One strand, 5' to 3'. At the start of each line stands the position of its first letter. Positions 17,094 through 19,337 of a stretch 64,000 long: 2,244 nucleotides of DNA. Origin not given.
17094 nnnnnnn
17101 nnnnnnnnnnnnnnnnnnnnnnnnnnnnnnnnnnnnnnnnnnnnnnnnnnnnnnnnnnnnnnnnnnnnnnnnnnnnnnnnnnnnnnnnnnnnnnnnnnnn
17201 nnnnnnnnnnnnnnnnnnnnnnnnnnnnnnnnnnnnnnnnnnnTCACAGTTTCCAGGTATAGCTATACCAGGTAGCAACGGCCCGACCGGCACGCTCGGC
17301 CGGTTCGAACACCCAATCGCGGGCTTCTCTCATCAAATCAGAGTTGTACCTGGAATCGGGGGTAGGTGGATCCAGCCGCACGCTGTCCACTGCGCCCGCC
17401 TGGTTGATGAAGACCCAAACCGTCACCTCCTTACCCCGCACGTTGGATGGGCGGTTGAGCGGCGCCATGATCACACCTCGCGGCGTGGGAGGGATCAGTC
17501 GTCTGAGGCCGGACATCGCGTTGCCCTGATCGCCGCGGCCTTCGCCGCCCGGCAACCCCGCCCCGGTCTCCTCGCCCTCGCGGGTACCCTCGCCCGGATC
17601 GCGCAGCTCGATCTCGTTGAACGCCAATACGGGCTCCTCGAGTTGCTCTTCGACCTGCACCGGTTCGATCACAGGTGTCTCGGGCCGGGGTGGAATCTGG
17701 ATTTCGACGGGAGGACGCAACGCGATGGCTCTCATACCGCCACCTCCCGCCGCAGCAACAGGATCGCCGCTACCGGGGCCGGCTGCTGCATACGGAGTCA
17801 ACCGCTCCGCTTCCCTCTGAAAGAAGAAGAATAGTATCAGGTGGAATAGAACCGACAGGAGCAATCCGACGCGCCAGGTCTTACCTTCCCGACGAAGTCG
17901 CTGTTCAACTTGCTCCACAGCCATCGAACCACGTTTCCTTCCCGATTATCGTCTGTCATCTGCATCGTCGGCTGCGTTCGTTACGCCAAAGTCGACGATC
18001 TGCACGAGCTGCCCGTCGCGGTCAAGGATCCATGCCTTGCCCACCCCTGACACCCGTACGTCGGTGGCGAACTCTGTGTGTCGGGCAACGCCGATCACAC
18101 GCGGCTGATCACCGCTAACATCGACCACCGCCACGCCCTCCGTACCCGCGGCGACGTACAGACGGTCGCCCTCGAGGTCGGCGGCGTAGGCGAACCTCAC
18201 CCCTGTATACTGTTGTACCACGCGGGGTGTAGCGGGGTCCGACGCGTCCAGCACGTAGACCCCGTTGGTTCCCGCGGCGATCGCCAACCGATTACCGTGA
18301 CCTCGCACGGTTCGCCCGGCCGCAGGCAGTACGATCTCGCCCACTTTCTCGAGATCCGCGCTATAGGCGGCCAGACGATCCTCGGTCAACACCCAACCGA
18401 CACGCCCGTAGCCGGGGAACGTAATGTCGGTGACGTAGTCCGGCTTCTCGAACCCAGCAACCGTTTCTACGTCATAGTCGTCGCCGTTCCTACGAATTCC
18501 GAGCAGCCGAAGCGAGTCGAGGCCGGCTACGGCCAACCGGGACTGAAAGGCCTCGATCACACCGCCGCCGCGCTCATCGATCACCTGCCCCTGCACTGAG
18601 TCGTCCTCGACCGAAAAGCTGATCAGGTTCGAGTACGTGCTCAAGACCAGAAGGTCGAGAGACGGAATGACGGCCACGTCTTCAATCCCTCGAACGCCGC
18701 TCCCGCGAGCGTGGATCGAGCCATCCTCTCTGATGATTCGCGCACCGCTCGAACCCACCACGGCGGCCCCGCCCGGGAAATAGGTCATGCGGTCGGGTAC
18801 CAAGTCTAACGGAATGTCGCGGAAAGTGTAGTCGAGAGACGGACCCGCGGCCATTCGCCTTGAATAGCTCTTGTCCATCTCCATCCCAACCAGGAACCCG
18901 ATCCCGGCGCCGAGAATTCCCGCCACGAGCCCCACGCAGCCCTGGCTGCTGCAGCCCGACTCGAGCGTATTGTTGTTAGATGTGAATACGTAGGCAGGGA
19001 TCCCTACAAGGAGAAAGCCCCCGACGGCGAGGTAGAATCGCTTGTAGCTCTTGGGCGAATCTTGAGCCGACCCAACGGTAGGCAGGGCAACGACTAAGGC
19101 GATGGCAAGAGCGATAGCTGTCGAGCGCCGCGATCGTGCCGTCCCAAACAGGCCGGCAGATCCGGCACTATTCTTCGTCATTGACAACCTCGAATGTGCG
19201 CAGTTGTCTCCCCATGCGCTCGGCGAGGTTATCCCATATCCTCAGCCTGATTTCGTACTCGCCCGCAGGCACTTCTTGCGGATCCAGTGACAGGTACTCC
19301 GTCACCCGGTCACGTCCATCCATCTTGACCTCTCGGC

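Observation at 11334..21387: Eight co-directional, overlapping envelope genes linking a GWxTD/TPR protein, a PorX-like regulator and a lipid A-type export/acylation module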

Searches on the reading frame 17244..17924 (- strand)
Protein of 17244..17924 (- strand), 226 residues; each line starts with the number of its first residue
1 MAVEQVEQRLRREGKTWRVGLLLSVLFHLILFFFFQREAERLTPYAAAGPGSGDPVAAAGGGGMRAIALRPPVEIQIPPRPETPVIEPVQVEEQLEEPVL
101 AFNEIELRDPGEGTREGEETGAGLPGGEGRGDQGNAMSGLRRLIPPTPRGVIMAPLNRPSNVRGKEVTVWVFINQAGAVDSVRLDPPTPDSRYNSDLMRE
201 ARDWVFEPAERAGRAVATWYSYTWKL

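Call 7: search_protein_families(library=pfam, proteins=[window:17244-17924:-], max_evalue=0.01)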
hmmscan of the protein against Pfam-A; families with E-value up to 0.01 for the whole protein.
window:17244-17924:- (226 aa): 0 families

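Call 8: search_protein_families(library=ncbifam, proteins=[window:17244-17924:-], max_evalue=0.01)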
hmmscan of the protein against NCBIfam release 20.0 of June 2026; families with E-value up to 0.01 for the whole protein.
window:17244-17924:- (226 aa): 2 families
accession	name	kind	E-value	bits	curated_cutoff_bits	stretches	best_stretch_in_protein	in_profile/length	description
TIGR01352.1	tonB_Cterm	subfamily_domain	3.2e-05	24.2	27.1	1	163-222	13-69/76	TonB family protein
NF033768.1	myxo_SS_tail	domain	0.0023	18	40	1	156-223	25-90/92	AgmX/PglI C-terminal domain-containing protein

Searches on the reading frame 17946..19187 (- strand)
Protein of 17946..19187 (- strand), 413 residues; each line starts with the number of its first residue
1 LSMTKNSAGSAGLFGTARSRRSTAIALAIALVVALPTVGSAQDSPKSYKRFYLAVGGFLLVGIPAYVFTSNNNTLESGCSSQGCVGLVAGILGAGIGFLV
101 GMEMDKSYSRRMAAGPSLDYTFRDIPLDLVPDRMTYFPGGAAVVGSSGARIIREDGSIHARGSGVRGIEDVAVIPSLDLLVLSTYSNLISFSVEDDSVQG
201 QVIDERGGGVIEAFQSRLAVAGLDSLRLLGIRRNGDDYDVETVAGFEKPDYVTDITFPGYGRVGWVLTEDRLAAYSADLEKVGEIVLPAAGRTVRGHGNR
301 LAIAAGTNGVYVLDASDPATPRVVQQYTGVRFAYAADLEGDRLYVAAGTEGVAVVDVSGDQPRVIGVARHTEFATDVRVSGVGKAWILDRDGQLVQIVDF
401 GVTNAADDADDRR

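Call 7: search_protein_families(library=pfam, proteins=[window:17946-19187:-], max_evalue=0.01)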
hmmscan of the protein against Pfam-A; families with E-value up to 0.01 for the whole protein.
window:17946-19187:- (413 aa): 1 family
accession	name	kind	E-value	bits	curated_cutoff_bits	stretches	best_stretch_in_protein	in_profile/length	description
PF08309.17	LVIVD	-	4.8e-05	23.1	20.2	0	299-328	12-41/42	LVIVD repeat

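Call 8: search_protein_families(library=ncbifam, proteins=[window:17946-19187:-], max_evalue=0.01)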
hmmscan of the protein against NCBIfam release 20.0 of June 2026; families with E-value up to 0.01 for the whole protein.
window:17946-19187:- (413 aa): 0 families

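Call 34: search_solved_structures(query=window:17949-19187:-, max_evalue=1)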
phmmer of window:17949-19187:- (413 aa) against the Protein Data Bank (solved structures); distinct sequences matched with E-value up to 1: 0.
